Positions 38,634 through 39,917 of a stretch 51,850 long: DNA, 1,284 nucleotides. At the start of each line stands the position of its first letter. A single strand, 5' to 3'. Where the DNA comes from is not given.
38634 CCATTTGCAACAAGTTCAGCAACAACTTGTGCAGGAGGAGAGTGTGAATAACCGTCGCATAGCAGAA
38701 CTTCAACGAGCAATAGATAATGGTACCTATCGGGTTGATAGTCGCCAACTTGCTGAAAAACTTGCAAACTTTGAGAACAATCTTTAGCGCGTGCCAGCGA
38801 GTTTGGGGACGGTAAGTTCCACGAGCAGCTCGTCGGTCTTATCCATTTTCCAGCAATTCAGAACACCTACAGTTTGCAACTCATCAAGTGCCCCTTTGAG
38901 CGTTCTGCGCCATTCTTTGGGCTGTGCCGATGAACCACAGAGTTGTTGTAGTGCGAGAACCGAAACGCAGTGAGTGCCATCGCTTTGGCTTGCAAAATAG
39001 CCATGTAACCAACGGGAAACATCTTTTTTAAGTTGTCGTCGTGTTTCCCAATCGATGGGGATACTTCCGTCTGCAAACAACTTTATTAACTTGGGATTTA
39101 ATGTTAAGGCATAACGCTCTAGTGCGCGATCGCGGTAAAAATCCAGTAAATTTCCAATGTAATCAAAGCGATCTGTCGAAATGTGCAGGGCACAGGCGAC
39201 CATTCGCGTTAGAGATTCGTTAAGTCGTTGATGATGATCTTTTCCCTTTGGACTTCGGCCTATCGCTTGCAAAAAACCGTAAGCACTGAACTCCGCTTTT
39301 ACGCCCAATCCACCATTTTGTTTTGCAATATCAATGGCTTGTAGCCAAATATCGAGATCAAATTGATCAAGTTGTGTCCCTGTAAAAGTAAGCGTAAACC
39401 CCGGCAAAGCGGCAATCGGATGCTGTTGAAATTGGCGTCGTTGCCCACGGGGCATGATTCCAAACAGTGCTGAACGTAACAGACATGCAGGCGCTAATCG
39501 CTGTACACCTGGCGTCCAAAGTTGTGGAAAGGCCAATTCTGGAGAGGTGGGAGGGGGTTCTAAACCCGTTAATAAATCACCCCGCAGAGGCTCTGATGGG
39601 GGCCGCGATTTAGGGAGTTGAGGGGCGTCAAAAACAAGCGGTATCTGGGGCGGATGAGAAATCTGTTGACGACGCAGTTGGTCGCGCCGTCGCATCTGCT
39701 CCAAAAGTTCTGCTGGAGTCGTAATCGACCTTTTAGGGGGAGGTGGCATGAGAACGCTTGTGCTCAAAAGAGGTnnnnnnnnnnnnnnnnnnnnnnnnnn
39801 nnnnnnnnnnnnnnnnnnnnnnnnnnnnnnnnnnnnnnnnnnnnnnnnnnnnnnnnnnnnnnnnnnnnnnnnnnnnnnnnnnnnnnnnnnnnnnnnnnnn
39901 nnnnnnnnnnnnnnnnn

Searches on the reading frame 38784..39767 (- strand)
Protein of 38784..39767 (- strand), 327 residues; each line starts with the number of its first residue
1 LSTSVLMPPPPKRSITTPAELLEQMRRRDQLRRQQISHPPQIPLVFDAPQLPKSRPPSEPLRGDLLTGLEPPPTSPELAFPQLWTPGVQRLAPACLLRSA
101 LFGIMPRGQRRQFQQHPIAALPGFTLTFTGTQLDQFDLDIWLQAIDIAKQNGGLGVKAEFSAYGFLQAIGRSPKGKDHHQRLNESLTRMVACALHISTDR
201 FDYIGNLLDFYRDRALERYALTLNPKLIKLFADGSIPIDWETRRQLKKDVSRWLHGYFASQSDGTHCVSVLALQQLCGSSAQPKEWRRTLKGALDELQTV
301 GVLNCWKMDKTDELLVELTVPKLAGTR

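Call 17: search_protein_families(library=ncbifam, proteins=[window:38784-39767:-], max_evalue=0.00001)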
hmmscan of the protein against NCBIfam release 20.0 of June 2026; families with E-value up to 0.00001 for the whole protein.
window:38784-39767:- (327 aa): 0 families

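Call 19: search_protein_families(library=pfam, proteins=[window:38784-39767:-], max_evalue=0.001)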
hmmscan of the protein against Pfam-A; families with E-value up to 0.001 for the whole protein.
window:38784-39767:- (327 aa): 1 family
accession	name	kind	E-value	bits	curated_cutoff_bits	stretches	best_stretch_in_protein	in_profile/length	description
PF07042.17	TrfA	-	9.2e-14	51.6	22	1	87-306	44-272/282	TrfA protein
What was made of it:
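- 38784..39767 (-): TrfA-family replication initiator gene (the called gene is 38784-39749, 321 aa); proposed trans-acting partner of the repeats. Pfam PF07042, E = 9e-14, 51.6 bits against a cut-off of 22 (call 19).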

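Call 25: find_homologous_proteins(query=window:38784-39767:-, max_evalue=0.001)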
Query window:38784-39767:- (327 aa): 5 proteins with E <= 0.001 among 1955 candidates.
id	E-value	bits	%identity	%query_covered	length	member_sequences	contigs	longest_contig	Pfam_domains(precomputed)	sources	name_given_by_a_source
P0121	7.9e-216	733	100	98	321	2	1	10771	PF07042.18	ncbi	-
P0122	1.4e-153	529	74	96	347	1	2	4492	PF07042.18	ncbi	-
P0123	8.7e-41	158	37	79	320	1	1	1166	PF06504.17,PF07042.18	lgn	-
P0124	1.7e-32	131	31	81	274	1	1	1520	PF01051.28,PF07042.18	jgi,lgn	jgi:hypothetical protein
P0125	7.5e-5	40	24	67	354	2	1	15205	PF07042.18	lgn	-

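Call 26: find_encoding_contigs(protein=P0121, flank=10000)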
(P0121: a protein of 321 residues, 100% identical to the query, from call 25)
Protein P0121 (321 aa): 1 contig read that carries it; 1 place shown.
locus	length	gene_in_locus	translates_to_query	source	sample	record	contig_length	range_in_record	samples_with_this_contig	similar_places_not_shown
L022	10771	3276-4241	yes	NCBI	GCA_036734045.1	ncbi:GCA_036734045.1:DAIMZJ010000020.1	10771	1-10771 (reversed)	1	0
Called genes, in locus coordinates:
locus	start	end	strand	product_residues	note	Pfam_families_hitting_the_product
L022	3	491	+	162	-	?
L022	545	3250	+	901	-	-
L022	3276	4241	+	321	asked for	PF07042:TrfA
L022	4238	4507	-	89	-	PF04316:FlgM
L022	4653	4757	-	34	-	-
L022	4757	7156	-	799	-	PF02518:HATPase_c, PF00204:DNA_gyraseB, PF01751:Toprim, PF21249:GyrB_hook (weak), PF18053:GyrB_insert, PF00986:DNA_gyraseB_C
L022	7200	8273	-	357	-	PF02463:SMC_N, PF13175:AAA_15, PF13476:AAA_23, PF13304:AAA_21 (faint)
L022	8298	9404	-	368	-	PF00712:DNA_pol3_beta, PF02767:DNA_pol3_beta_2, PF02768:DNA_pol3_beta_3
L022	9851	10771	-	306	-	?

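Call 27: find_encoding_contigs(protein=P0122, flank=10000)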
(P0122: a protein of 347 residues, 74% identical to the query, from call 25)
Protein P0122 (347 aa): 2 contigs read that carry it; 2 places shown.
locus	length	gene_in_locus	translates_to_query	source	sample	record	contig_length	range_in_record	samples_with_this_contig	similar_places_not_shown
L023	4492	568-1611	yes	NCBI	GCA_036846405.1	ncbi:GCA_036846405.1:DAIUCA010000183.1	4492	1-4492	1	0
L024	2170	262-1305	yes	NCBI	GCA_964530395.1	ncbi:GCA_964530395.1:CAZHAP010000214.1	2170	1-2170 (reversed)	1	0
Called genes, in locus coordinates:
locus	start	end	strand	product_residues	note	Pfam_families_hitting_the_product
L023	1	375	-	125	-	?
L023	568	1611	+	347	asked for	PF07042:TrfA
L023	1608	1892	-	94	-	PF04316:FlgM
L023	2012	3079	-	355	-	PF03787:RAMPs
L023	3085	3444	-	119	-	PF09701:Cas_Cmr5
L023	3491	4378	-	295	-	PF03787:RAMPs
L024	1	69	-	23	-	?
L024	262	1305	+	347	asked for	PF07042:TrfA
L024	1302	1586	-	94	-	PF04316:FlgM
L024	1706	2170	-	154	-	?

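Call 36: search_dna_similar(query=window:38784-39767:-, collection=plasmids, mode=protein, max_evalue=0.001, max_rows=30)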
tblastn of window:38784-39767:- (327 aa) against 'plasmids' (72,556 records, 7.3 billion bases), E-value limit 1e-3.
Records with a match: 445; places in all: 456; records where one place covers at least 80% of the query: 3.
Best place of each record, by identity: <60% 445.
By first word of the organism name: Burkholderia 109; uncultured 62; Pseudomonas 38; Piscirickettsia 38; Arsenophonus 19; Xanthomonas 19; Xylella 12; Aeromonas 10; Escherichia 9; Polaromonas 8; and 59 more.
By predicted mobility (MOB-suite, as given by PLSDB): conjugative 257; non-mobilizable 105; mobilizable 83.
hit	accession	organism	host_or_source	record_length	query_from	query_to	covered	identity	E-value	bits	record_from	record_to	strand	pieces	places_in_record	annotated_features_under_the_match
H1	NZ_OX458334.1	Methylocaldum szegediense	-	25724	50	307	79%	39.5%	8e-44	167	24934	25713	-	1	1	none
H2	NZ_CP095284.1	Aeromonas hydrophila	Homo sapiens,ascites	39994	89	306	67%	42.1%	9e-42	161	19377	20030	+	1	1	trfA: plasmid replication initiator TrfA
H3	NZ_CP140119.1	Aeromonas caviae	Homo sapiens,feces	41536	89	306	67%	42.1%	1e-41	161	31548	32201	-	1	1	trfA: plasmid replication initiator TrfA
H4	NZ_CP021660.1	Candidatus Fukatsuia symbiotica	Acyrthosiphon pisum,cell culture,cell ...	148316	90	318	70%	39.7%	2e-33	137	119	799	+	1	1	none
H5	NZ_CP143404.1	Pantoea agglomerans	Brassica napus,cell culture,Seed,Seed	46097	72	300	70%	39.4%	8e-36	144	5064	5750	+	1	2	trfA: plasmid replication initiator TrfA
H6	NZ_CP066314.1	Azotobacter chroococcum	single,soil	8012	70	319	76%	35.8%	2e-37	148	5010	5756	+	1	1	trfA: plasmid replication initiator TrfA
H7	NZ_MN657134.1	Janthinobacterium sp.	-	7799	71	327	79%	34.4%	3e-31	131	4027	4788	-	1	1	trfA: plasmid replication initiator TrfA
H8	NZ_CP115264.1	Pseudomonas aeruginosa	Homo sapiens,culture samples from human ...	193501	62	317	78%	34.4%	6e-35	141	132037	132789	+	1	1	trfA: plasmid replication initiator TrfA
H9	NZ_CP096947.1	Pseudomonas aeruginosa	Homo sapiens,broncholveolr lvge fluid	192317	62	317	78%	34.4%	9e-35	141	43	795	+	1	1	none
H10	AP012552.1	Plautia stali symbiont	-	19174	92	317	69%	38.6%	4e-35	142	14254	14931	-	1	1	hypothetical protein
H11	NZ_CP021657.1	Aeromonas salmonicida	culture,rock biofilm and bottom ...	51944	89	312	69%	38.9%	6e-37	147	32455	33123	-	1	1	trfA: plasmid replication initiator TrfA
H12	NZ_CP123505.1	Arsenophonus nasoniae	Pachycrepoideus vindemmiae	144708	92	317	69%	38.4%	1e-35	144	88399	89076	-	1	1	trfA: plasmid replication initiator TrfA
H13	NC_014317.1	Nitrosococcus watsonii C-113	-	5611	70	321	77%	34.4%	3e-32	134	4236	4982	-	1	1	trfA: plasmid replication initiator TrfA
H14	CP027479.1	Pseudomonas koreensis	Cultured bacterium isolated from ...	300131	62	317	78%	33.7%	8e-33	135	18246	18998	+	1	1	hypothetical protein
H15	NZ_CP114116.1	Pseudomonas sp. GXZC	Sus scrofa,mixed culture,semen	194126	62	317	78%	33.7%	3e-32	134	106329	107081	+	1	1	trfA: plasmid replication initiator TrfA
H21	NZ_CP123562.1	Arsenophonus nasoniae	Nasonia vitripennis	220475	67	317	77%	33.7%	2e-31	131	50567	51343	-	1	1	trfA: plasmid replication initiator TrfA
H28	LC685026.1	Pseudomonas aeruginosa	-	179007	53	308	78%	32.7%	1e-26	117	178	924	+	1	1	replication initiation ...: repP-12A protein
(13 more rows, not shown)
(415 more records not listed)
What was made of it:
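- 38784..39767 (-): 33-42% identity to annotated plasmid TrfA proteins (call 36).
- There are 445 plasmid records with homologues, mostly annotated trfA (call 36).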

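Call 42: get_annotated_region(hit=H2, flank=2500)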
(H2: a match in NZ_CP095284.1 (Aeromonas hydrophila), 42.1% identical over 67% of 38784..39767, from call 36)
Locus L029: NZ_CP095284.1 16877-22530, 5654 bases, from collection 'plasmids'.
description: Aeromonas hydrophila strain Ah2111 plasmid unnamed3, complete sequence
organism: Aeromonas hydrophila (NCBI taxid 644)
taxonomy: Bacteria; Pseudomonadota; Gammaproteobacteria; Aeromonadales; Aeromonadaceae; Aeromonas; Aeromonas hydrophila
host: -; source: Homo sapiens,ascites; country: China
typing (MOB-suite, as given by PLSDB): non-mobilizable
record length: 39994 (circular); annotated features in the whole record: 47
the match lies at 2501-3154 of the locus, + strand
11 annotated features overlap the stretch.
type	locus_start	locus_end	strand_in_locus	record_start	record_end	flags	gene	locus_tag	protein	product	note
CDS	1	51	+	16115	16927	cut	-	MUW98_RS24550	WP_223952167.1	ParA family protein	-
CDS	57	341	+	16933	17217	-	-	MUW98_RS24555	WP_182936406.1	hypothetical protein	-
CDS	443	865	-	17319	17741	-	-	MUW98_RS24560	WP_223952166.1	hypothetical protein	-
CDS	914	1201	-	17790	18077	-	-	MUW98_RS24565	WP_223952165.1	hypothetical protein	-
CDS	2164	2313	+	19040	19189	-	-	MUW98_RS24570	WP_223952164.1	hypothetical protein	-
CDS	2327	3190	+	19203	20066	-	trfA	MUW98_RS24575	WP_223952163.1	plasmid replication initiator TrfA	-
CDS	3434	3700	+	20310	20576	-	-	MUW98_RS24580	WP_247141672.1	hypothetical protein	-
CDS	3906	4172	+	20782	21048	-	-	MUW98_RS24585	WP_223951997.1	ANR family transcriptional regulator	-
CDS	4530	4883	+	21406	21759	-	-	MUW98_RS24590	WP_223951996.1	TrbC/VirB2 family protein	-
CDS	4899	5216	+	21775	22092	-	trbD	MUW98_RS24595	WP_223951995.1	conjugal transfer protein TrbD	-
CDS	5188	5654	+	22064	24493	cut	-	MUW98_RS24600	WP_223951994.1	conjugal transfer protein TrbE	-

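Call 43: get_annotated_region(hit=H5, flank=2500)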
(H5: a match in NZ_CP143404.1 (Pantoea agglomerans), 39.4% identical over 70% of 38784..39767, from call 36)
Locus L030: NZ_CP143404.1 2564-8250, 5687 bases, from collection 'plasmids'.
description: Pantoea agglomerans strain CFBP8774 plasmid punamed6, complete sequence
organism: Pantoea agglomerans (NCBI taxid 549)
taxonomy: Bacteria; Pseudomonadota; Gammaproteobacteria; Enterobacterales; Erwiniaceae; Pantoea; Pantoea agglomerans
host: -; source: Brassica napus,cell culture,Seed,Seed; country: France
typing (MOB-suite, as given by PLSDB): conjugative; relaxase MOBC; mating-pair formation MPF_T
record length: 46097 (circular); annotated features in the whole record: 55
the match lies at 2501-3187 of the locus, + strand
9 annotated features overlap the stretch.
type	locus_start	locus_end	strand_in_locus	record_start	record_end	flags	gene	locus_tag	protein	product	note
CDS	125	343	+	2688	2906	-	ccdA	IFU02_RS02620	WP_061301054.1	type II toxin-antitoxin system antitoxin CcdA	-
CDS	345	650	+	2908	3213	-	ccdB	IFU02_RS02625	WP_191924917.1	type II toxin-antitoxin system toxin CcdB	-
CDS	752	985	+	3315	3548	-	-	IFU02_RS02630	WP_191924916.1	hypothetical protein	-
CDS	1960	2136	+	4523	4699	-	-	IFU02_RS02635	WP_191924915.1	hypothetical protein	-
CDS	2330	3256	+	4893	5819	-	trfA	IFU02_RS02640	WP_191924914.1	plasmid replication initiator TrfA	-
CDS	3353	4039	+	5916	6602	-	-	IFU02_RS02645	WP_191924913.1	LuxR C-terminal-related transcriptional regulator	GO:0006355 - regulation of DNA-templated transcription [Evidence IEA]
CDS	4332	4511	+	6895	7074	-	-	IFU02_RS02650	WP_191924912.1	hypothetical protein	-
CDS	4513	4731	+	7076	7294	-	-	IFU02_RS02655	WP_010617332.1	hypothetical protein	-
CDS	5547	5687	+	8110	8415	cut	-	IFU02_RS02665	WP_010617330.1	TrbC/VirB2 family protein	-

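Call 44: get_annotated_region(hit=H7, flank=2500)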
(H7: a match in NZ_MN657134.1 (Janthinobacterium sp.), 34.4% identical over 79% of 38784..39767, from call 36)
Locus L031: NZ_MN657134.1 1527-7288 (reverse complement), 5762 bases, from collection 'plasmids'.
description: Janthinobacterium sp. strain ANT_J12B plasmid pA12BJ1, complete sequence
organism: Janthinobacterium sp. (NCBI taxid 1871054)
taxonomy: Bacteria; Pseudomonadota; Betaproteobacteria; Burkholderiales; Oxalobacteraceae; Janthinobacterium; Janthinobacterium sp.
host: -; source: -; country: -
typing (MOB-suite, as given by PLSDB): non-mobilizable
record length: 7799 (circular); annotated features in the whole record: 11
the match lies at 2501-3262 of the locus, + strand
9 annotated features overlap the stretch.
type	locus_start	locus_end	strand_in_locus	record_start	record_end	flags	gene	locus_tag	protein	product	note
CDS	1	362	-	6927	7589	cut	-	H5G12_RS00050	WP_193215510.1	hypothetical protein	-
CDS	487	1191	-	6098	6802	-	-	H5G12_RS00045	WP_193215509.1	helix-turn-helix transcriptional regulator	-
CDS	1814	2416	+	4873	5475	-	-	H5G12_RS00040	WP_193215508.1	hypothetical protein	-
CDS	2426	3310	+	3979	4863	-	trfA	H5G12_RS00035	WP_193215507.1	plasmid replication initiator TrfA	-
CDS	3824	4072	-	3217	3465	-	-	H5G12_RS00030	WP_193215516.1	hypothetical protein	-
CDS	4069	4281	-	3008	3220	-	-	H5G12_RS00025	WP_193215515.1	hypothetical protein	-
CDS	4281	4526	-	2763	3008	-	-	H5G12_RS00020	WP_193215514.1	hypothetical protein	-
CDS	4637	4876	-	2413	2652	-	-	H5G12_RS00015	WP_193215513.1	hypothetical protein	-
CDS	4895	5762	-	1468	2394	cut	-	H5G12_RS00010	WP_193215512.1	helix-turn-helix domain-containing protein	-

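Call 45: get_annotated_region(hit=H8, flank=2500)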
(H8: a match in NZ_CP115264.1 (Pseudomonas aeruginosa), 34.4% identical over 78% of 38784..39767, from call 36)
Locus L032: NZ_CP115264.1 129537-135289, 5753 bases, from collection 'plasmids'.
description: Pseudomonas aeruginosa strain F023 plasmid pF023, complete sequence
organism: Pseudomonas aeruginosa (NCBI taxid 287)
taxonomy: Bacteria; Pseudomonadota; Gammaproteobacteria; Pseudomonadales; Pseudomonadaceae; Pseudomonas; Pseudomonas aeruginosa
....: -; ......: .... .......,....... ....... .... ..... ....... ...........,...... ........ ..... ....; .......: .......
typing (MOB-suite, as given by PLSDB): non-mobilizable
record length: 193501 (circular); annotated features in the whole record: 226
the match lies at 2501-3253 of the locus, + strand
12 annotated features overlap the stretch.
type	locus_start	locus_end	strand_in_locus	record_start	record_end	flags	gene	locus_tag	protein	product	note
CDS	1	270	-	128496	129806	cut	-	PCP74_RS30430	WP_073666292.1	ATPase, T2SS/T4P/T4SS family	-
CDS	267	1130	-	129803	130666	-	-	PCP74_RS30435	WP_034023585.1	type IV secretory system conjugative DNA transfer family protein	-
CDS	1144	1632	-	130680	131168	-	-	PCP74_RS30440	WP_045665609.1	DotD/TraH family lipoprotein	-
CDS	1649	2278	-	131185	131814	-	-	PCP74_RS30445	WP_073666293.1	hypothetical protein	-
CDS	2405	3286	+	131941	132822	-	trfA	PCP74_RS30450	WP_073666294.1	plasmid replication initiator TrfA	-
CDS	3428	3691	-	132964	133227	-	-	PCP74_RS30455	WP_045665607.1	hypothetical protein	-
CDS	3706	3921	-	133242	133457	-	-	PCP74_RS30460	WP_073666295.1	hypothetical protein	-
CDS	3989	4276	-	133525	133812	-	-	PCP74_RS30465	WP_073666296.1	hypothetical protein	-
CDS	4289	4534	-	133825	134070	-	-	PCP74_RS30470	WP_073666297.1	helix-turn-helix transcriptional regulator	-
CDS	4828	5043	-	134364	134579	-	-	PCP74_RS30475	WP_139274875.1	hypothetical protein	-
CDS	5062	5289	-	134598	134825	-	-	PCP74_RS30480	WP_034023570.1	hypothetical protein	-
CDS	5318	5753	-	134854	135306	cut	-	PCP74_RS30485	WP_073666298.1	hypothetical protein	-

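Call 52: list_cluster_members(proteins=[P0121, P0122, P0002])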
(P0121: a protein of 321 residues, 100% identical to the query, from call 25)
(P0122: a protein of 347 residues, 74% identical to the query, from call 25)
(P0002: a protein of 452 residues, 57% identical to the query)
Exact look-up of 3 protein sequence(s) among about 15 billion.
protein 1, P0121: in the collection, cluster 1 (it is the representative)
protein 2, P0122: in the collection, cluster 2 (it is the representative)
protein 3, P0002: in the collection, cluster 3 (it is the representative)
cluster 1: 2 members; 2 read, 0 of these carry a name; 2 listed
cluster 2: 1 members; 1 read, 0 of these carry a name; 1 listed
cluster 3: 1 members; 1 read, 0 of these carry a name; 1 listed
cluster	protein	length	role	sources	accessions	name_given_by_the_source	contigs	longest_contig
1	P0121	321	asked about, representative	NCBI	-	-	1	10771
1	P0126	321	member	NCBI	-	-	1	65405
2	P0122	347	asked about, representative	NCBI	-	-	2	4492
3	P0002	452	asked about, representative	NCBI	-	-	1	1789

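Call 58: search_protein_families(library=phrogs, proteins=[window:38784-39767:-], max_evalue=0.01)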
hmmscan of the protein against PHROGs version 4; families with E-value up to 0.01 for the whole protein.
window:38784-39767:- (327 aa): 2 families
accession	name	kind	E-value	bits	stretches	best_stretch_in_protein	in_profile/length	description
phrog_26900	-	unknown function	5e-12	46.8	1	90-314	15-259/262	-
phrog_775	-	DNA, RNA and nucleotide metabolism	0.00036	20.9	1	113-316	67-280/294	replication helicase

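Call 67: get_annotated_region(hit=H4, flank=2500)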
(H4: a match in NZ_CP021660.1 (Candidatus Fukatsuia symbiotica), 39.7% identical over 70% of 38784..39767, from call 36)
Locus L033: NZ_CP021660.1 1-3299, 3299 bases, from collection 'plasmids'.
description: Candidatus Fukatsuia symbiotica strain 5D plasmid p5D_Fsymbiotica-1, complete sequence
organism: Candidatus Fukatsuia symbiotica (NCBI taxid 1878942)
taxonomy: Bacteria; Pseudomonadota; Gammaproteobacteria; Enterobacterales; Yersiniaceae; Candidatus Fukatsuia; Candidatus Fukatsuia symbiotica
host: -; source: Acyrthosiphon pisum,cell culture,cell culture; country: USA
typing (MOB-suite, as given by PLSDB): non-mobilizable; replicon rep_cluster_2261; mating-pair formation MPF_I
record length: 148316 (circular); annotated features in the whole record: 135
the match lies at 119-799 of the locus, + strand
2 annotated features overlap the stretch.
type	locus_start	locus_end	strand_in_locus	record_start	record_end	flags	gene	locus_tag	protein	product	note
CDS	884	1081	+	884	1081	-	-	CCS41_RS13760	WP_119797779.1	hypothetical protein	-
CDS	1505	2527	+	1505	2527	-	-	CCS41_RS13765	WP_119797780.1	IS630 family transposase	-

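Call 68: get_annotated_region(hit=H10, flank=2500)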
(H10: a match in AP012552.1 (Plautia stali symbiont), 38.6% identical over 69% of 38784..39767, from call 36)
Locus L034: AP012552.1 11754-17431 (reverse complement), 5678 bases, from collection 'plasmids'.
description: Plautia stali symbiont plasmid pPstS1 DNA, complete genome
organism: Plautia stali symbiont (NCBI taxid 891974)
taxonomy: Bacteria; Pseudomonadota; Gammaproteobacteria; Enterobacterales; Enterobacteriaceae; ; Plautia stali symbiont
host: -; source: -; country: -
typing (MOB-suite, as given by PLSDB): conjugative; relaxase MOBC; mating-pair formation MPF_T
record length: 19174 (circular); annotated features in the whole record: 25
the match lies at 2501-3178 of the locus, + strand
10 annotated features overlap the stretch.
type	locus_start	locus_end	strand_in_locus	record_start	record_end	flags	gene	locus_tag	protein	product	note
CDS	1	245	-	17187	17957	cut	-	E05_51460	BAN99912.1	hypothetical protein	-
CDS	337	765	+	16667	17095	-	-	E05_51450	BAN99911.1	hypothetical protein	-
CDS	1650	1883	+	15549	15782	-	-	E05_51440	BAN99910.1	hypothetical protein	-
CDS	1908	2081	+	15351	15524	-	-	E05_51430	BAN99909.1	hypothetical protein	-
CDS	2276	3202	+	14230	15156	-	-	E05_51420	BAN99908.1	hypothetical protein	-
CDS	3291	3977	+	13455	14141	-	-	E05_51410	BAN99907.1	hypothetical protein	-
CDS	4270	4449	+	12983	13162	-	-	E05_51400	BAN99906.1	hypothetical protein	-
CDS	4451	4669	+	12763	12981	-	-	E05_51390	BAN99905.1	hypothetical protein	-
CDS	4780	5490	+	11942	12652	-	virB1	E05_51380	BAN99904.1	hypothetical protein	-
CDS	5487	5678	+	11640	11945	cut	virB2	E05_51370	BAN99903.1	VirB2 protein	-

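Call 69: get_annotated_region(hit=H12, flank=2500)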
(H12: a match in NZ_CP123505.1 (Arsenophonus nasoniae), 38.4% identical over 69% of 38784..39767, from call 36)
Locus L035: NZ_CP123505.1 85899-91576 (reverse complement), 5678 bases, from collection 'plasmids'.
description: Arsenophonus nasoniae strain aPv plasmid paPv1, complete sequence
organism: Arsenophonus nasoniae (NCBI taxid 638)
taxonomy: Bacteria; Pseudomonadota; Gammaproteobacteria; Enterobacterales; Morganellaceae; Arsenophonus; Arsenophonus nasoniae
host: -; source: Pachycrepoideus vindemmiae; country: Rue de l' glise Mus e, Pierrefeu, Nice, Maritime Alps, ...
typing (MOB-suite, as given by PLSDB): non-mobilizable; replicon rep_cluster_1971
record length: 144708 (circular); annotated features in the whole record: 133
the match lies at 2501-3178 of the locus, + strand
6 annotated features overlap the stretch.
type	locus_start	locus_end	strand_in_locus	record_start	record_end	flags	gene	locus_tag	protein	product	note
CDS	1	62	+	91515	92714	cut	-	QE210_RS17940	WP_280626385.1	IS91 family transposase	-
CDS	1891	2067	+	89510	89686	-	-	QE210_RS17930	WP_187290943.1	hypothetical protein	-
CDS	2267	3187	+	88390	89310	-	trfA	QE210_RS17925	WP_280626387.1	plasmid replication initiator TrfA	-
CDS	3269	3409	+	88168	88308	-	-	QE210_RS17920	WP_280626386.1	hypothetical protein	-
CDS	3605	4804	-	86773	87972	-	-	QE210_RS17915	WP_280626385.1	IS91 family transposase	-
CDS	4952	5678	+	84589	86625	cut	traD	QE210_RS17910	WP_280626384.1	type IV conjugative transfer system coupling protein TraD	-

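Call 70: get_annotated_region(hit=H21, flank=2500)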
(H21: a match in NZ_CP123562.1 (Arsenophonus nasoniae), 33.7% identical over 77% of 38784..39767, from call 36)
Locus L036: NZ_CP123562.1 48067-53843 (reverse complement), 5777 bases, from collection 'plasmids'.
description: Arsenophonus nasoniae strain aNv_UK plasmid paNv_UK1, complete sequence
organism: Arsenophonus nasoniae (NCBI taxid 638)
taxonomy: Bacteria; Pseudomonadota; Gammaproteobacteria; Enterobacterales; Morganellaceae; Arsenophonus; Arsenophonus nasoniae
host: -; source: Nasonia vitripennis; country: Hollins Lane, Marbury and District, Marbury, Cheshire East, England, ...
typing (MOB-suite, as given by PLSDB): mobilizable; relaxase MOBP
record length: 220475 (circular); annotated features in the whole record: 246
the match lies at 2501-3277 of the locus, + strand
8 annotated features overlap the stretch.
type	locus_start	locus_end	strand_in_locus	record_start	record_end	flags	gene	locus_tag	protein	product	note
CDS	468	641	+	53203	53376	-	-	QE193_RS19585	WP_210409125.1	hypothetical protein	-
CDS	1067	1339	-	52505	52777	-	-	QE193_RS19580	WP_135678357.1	HU family DNA-binding protein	GO:0030261 - chromosome condensation [Evidence IEA]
CDS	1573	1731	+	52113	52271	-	-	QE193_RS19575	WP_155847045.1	hypothetical protein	-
CDS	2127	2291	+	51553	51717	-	-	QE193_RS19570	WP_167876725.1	hypothetical protein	-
CDS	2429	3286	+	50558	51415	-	trfA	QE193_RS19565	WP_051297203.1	plasmid replication initiator TrfA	-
CDS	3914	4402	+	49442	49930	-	-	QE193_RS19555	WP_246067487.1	LuxR C-terminal-related transcriptional regulator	GO:0006355 - regulation of DNA-templated transcription [Evidence IEA]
CDS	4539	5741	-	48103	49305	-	-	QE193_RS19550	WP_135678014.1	IS91 family transposase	-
CDS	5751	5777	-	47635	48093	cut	-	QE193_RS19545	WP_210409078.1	hypothetical protein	-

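Call 71: get_annotated_region(hit=H28, flank=2500)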
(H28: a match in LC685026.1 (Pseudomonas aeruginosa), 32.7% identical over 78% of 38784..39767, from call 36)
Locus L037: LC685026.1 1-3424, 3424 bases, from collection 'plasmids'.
description: Pseudomonas aeruginosa PAO1808 plasmid R716 DNA, complete sequence
organism: Pseudomonas aeruginosa (NCBI taxid 287)
taxonomy: Bacteria; Pseudomonadota; Gammaproteobacteria; Pseudomonadales; Pseudomonadaceae; Pseudomonas; Pseudomonas aeruginosa
host: -; source: -; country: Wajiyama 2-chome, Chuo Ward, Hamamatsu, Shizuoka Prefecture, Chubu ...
typing (MOB-suite, as given by PLSDB): non-mobilizable
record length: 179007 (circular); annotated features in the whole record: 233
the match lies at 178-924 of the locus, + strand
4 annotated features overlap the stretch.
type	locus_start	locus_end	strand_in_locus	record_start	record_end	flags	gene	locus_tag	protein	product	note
CDS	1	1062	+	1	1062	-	replication initiation ...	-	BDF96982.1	repP-12A protein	-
CDS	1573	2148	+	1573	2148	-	-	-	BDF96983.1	hypothetical protein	-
CDS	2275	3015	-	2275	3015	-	-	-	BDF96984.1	hypothetical protein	-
CDS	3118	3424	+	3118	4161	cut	-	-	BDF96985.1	hypothetical protein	-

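Call 79: search_solved_structures(query=A1, max_evalue=1)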
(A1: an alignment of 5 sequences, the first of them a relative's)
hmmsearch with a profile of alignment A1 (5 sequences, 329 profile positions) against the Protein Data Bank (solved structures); distinct sequences matched with E-value up to 1: 2.
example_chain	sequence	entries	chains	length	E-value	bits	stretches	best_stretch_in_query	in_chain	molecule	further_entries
8k7t_A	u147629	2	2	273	0.38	13.1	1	214-278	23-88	High affinity immunoglobulin epsilon receptor subunit alpha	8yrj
26gs_A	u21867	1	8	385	0.39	13.1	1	29-86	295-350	Tyrosine-protein kinase wzc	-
